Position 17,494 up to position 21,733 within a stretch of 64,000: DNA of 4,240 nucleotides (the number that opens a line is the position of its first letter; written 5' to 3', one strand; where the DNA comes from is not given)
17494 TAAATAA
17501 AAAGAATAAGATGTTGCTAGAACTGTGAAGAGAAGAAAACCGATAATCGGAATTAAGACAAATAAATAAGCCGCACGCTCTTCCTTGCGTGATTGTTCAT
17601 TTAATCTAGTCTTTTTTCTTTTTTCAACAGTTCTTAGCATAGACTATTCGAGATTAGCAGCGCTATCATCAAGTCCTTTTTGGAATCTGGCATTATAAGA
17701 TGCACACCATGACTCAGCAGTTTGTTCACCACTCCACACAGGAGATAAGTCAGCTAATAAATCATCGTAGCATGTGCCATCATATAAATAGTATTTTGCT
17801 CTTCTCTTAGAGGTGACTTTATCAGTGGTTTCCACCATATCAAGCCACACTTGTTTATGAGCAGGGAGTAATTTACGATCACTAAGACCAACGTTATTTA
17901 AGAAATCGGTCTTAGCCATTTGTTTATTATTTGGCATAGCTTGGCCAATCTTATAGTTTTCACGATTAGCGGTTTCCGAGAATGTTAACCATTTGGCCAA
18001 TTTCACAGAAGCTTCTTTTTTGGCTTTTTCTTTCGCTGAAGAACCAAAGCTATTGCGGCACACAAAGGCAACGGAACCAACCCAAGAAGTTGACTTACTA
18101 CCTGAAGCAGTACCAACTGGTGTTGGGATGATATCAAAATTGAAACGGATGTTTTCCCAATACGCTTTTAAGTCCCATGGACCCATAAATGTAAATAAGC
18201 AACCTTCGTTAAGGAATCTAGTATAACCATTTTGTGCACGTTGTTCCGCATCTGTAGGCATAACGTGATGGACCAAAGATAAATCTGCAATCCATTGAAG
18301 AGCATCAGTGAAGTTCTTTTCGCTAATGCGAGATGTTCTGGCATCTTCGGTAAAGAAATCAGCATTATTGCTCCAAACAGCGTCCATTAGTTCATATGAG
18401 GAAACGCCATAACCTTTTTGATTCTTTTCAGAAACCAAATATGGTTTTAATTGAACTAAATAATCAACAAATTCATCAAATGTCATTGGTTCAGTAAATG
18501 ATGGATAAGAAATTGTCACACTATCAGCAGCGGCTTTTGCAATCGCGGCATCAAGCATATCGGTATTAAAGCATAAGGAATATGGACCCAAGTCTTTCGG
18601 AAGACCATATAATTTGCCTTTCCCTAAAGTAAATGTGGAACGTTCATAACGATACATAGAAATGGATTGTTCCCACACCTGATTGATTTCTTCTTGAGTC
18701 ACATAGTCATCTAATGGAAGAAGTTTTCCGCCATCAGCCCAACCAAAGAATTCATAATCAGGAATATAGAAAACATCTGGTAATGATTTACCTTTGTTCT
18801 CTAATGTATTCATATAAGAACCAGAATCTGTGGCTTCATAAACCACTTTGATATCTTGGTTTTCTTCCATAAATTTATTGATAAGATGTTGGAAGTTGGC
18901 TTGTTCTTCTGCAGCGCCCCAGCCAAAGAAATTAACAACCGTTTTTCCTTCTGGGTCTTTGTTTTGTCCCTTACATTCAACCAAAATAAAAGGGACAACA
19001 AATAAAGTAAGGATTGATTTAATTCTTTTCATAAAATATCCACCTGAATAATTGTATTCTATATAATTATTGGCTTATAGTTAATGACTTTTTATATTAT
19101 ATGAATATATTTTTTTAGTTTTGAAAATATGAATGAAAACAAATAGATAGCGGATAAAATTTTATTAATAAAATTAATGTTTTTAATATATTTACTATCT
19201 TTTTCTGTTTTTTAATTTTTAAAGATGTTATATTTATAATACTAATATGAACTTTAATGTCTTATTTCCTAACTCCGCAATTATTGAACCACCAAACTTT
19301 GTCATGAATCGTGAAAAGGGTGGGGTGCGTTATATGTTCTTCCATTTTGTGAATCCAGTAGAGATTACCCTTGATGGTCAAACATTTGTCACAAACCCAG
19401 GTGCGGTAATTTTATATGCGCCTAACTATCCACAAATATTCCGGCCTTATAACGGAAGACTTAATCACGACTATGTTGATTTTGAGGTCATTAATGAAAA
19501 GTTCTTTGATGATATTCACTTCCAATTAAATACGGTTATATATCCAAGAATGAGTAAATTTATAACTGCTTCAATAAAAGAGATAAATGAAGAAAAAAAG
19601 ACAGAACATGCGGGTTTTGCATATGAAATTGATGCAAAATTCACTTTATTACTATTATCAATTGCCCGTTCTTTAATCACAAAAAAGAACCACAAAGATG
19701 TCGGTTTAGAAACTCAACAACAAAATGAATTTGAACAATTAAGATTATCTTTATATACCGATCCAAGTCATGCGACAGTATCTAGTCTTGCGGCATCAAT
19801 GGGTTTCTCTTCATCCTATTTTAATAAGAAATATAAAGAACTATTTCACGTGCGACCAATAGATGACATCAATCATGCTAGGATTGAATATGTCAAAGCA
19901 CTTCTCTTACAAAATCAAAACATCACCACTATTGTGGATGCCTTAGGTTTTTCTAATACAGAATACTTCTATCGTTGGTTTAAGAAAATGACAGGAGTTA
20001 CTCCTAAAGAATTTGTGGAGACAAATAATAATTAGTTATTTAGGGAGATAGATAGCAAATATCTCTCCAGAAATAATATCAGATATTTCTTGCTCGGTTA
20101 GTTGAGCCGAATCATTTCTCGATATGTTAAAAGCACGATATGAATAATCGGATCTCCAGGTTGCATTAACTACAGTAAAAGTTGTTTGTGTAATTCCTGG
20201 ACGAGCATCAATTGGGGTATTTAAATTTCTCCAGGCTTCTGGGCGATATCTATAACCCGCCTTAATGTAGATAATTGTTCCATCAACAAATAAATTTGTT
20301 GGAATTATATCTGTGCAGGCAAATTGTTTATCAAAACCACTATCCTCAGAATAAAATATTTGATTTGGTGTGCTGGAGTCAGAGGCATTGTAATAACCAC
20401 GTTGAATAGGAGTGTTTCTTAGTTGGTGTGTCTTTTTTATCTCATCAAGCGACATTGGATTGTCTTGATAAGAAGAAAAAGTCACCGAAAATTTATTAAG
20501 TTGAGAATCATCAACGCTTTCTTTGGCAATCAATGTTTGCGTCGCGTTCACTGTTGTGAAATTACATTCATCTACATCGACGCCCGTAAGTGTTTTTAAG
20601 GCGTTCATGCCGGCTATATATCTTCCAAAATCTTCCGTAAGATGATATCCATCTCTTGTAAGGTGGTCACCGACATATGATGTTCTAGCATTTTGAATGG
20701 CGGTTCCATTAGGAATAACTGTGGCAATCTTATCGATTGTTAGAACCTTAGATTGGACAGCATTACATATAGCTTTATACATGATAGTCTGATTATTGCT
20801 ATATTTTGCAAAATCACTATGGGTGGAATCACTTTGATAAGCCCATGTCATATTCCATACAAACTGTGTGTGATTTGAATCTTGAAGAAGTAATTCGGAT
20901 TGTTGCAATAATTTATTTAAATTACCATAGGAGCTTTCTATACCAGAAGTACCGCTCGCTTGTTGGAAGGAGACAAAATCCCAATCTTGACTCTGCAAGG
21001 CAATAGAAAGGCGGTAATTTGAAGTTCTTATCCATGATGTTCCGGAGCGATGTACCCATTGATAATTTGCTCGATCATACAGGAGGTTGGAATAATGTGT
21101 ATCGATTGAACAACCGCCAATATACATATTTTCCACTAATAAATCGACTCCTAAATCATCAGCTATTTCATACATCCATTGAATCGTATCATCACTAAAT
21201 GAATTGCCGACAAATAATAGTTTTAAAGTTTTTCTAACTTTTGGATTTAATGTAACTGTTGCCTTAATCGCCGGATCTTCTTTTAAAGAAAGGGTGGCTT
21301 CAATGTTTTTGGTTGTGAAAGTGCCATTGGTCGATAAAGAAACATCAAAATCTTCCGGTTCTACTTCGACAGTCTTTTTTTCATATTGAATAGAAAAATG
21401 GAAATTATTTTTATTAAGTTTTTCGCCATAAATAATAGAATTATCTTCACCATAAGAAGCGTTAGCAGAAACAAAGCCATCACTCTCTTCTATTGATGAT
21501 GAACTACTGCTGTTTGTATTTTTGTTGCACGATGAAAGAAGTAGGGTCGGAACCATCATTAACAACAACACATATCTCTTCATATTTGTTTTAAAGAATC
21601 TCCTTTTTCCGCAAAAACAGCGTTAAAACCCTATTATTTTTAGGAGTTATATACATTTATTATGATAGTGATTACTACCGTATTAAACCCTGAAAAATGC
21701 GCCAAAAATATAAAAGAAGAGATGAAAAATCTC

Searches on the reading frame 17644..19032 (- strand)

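Call 68: search_protein_families(library=pfam, proteins=[window:17644-19032:-], max_evalue=0.00001)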
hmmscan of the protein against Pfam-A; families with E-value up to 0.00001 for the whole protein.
window:17644-19032:- (462 aa): 2 families
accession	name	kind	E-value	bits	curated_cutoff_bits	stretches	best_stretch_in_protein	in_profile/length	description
PF01547.30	SBP_bac_1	-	1.1e-23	85.2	26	1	42-352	3-303/307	Bacterial extracellular solute-binding protein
PF13416.11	SBP_bac_8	-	8.8e-22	78.6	27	1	50-378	2-271/279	Bacterial extracellular solute-binding protein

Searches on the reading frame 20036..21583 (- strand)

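Call 68: search_protein_families(library=pfam, proteins=[window:20036-21583:-], max_evalue=0.00001)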
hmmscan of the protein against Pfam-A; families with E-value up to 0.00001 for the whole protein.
window:20036-21583:- (515 aa): 1 family
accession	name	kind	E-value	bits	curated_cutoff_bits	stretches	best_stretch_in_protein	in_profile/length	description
PF16227.11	DUF4886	-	1.2e-68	231.2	26.7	1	121-358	1-240/242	Domain of unknown function (DUF4886)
